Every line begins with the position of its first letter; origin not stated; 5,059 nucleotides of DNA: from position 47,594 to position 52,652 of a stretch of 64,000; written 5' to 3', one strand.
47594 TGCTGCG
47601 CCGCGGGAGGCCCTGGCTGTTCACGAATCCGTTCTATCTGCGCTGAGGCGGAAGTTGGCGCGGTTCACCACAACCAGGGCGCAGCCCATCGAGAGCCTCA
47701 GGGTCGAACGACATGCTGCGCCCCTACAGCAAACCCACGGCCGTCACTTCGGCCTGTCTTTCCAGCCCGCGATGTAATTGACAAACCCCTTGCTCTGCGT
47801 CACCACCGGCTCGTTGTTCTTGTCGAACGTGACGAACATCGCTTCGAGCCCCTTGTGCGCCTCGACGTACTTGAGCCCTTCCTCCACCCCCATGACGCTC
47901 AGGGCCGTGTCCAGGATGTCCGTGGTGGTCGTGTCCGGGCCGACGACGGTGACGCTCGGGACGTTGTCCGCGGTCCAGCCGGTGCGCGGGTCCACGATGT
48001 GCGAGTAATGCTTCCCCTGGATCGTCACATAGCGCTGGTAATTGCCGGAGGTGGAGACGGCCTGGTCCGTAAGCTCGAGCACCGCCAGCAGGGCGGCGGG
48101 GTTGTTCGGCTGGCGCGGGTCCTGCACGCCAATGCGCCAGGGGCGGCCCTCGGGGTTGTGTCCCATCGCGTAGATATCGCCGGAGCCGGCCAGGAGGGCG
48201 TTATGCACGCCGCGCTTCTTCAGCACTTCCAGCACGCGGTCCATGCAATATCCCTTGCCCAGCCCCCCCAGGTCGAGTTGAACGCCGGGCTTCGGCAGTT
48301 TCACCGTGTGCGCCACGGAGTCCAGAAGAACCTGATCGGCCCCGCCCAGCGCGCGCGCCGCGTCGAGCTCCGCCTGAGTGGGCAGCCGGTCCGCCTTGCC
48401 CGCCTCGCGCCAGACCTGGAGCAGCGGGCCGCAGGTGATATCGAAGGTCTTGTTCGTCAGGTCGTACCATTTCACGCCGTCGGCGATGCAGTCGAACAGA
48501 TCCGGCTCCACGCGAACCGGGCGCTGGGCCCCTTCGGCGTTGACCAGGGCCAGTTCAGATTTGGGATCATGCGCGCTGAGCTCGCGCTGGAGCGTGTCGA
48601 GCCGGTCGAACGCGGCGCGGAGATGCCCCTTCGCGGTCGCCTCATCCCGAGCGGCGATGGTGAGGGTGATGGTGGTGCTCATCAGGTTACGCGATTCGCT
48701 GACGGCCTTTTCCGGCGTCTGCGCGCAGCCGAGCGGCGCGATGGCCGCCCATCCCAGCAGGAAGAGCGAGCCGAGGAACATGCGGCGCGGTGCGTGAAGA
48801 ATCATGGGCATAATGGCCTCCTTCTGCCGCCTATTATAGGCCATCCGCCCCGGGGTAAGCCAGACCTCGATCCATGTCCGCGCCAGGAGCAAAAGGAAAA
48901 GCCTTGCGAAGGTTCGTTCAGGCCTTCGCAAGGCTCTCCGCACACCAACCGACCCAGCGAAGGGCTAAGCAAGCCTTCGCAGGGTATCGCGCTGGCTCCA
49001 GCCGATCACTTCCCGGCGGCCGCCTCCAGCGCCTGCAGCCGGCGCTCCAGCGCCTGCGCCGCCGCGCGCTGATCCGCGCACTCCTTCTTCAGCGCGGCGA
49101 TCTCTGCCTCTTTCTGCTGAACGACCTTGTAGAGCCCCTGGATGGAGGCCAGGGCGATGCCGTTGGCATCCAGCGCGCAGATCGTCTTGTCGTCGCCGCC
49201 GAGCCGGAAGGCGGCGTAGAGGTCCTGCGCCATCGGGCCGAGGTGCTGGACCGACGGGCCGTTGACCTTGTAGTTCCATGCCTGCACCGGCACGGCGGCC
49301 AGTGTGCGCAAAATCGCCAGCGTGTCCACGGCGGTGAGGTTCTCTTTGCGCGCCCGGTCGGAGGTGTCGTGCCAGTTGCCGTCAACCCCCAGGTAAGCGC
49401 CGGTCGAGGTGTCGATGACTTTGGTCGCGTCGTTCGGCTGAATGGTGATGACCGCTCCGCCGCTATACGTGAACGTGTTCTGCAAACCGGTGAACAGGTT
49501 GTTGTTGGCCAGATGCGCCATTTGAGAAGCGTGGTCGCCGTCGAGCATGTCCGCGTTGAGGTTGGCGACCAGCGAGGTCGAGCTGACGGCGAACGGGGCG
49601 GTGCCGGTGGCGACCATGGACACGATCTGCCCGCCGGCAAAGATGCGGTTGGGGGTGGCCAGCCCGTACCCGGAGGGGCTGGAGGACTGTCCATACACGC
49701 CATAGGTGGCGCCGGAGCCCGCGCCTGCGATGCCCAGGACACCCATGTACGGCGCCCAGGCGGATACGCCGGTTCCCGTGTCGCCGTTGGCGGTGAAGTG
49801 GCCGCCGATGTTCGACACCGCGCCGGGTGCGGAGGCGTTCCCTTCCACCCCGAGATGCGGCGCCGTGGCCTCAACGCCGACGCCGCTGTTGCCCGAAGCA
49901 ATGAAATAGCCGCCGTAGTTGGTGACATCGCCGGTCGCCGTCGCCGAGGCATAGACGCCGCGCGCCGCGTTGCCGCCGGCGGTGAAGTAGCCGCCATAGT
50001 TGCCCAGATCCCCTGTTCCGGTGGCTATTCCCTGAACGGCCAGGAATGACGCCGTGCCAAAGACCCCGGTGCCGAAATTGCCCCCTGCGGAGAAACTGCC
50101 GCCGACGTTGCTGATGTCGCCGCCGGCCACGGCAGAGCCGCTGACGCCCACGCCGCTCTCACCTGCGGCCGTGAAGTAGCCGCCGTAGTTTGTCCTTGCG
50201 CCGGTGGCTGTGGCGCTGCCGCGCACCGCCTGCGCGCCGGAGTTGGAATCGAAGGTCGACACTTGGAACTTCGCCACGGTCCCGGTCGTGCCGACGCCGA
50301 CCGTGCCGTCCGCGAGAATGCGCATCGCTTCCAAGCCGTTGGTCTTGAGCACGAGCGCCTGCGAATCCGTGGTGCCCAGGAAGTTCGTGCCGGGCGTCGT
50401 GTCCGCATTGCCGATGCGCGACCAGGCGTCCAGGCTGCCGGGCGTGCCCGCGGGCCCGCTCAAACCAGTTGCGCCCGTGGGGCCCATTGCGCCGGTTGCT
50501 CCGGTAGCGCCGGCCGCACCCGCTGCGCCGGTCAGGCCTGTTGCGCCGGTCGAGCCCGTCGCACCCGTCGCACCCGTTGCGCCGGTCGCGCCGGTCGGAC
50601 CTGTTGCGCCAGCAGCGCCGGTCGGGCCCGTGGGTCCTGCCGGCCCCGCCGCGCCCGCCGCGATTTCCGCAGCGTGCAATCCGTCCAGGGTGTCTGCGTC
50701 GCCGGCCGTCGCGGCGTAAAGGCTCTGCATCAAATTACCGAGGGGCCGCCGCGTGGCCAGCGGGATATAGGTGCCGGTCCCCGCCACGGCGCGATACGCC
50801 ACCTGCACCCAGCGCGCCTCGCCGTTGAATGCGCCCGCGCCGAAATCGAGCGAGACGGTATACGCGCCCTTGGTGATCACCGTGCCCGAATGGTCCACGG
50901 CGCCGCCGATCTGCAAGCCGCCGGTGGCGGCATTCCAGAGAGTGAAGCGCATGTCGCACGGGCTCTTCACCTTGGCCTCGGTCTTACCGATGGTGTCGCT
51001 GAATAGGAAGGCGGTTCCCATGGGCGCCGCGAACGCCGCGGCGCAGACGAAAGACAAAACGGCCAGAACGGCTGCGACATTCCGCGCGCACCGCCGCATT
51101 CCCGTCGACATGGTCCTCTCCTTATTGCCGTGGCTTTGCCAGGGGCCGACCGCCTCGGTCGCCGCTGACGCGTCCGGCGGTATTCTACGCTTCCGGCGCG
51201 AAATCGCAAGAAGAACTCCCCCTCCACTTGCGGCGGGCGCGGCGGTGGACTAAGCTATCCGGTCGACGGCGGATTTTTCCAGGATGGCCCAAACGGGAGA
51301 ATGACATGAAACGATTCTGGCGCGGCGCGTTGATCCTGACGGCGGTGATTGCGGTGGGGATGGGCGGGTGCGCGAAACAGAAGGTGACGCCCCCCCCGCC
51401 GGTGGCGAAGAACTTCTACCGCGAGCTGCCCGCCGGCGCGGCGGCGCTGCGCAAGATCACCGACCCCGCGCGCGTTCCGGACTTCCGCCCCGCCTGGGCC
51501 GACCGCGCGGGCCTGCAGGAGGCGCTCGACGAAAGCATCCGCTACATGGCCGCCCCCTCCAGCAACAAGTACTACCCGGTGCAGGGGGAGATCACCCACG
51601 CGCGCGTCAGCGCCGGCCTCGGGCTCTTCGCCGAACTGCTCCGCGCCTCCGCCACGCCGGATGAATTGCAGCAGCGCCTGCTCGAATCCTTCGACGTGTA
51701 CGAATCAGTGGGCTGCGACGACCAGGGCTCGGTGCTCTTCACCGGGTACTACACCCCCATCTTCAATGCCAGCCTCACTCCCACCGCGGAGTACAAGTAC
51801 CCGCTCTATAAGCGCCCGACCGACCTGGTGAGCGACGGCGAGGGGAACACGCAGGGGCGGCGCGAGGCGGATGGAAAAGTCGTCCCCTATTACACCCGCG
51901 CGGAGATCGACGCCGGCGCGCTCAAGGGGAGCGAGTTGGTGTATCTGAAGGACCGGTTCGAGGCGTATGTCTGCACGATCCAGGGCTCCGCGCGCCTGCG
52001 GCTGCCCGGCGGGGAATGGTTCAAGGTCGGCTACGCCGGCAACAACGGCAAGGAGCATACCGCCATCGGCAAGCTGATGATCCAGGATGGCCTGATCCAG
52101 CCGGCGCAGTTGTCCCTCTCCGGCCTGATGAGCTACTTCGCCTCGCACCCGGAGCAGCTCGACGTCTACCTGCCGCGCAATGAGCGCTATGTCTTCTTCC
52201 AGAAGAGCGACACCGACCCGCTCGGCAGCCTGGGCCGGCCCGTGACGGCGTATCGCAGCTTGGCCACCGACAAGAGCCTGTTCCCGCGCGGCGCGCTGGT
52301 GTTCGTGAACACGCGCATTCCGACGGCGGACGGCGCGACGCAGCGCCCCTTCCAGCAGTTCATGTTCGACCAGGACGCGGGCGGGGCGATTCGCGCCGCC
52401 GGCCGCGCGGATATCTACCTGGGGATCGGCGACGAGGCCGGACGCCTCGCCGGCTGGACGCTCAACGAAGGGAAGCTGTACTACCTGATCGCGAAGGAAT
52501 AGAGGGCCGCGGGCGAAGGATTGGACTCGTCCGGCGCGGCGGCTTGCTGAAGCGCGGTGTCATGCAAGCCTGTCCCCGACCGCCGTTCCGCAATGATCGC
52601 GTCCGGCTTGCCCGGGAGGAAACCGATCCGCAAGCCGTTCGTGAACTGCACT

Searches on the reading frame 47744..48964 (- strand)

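Call 24: search_protein_families(library=pfam, max_evalue=0.001, proteins=[window:47744-48964:-])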
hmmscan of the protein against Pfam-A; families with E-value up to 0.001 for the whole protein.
window:47744-48964:- (406 aa): 1 family
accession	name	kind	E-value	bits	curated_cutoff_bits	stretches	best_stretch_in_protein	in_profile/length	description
PF02424.20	ApbE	-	4.6e-82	276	25.6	1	95-377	1-266/266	ApbE family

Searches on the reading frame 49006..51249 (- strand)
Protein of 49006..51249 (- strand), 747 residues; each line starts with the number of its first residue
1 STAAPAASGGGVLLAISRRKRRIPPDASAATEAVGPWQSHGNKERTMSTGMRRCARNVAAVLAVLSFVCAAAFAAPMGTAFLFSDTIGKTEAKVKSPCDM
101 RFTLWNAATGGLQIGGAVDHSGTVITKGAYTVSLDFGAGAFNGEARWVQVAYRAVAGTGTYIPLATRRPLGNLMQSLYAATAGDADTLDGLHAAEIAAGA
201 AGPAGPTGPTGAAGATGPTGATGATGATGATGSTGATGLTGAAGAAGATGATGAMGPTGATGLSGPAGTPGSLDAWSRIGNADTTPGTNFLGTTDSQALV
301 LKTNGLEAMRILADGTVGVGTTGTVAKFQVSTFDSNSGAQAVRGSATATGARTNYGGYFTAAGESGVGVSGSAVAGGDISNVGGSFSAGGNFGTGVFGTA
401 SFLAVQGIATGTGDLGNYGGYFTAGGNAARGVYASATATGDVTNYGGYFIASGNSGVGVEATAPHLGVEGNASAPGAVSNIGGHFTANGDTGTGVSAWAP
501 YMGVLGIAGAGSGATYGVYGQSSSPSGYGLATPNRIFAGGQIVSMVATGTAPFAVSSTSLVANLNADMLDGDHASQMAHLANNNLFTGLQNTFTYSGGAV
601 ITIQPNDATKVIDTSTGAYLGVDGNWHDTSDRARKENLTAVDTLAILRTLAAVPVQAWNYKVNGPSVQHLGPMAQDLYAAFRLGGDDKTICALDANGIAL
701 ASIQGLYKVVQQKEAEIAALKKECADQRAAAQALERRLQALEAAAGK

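Call 24: search_protein_families(library=pfam, max_evalue=0.001, proteins=[window:49006-51249:-])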
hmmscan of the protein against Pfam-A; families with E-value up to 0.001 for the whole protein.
window:49006-51249:- (747 aa): 2 families
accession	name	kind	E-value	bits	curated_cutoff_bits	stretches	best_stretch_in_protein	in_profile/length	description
PF01391.23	Collagen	-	6.8e-13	48.6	27.2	2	198-253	3-58/60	Collagen triple helix repeat (20 copies)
PF13884.11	Peptidase_S74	-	1.7e-07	31.8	22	1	630-681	1-53/58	Chaperone of endosialidase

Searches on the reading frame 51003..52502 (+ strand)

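Call 24: search_protein_families(library=pfam, max_evalue=0.001, proteins=[window:51003-52502:+])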
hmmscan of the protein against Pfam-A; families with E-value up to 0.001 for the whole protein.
window:51003-52502:+ (499 aa): 2 families
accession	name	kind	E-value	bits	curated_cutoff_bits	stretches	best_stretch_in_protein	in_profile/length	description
PF03562.22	MltA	-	8.1e-51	172.7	24.3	1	245-400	1-163/163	MltA specific insert domain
PF06725.17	3D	-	2.2e-18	66.7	23.8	1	418-495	1-71/72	3D domain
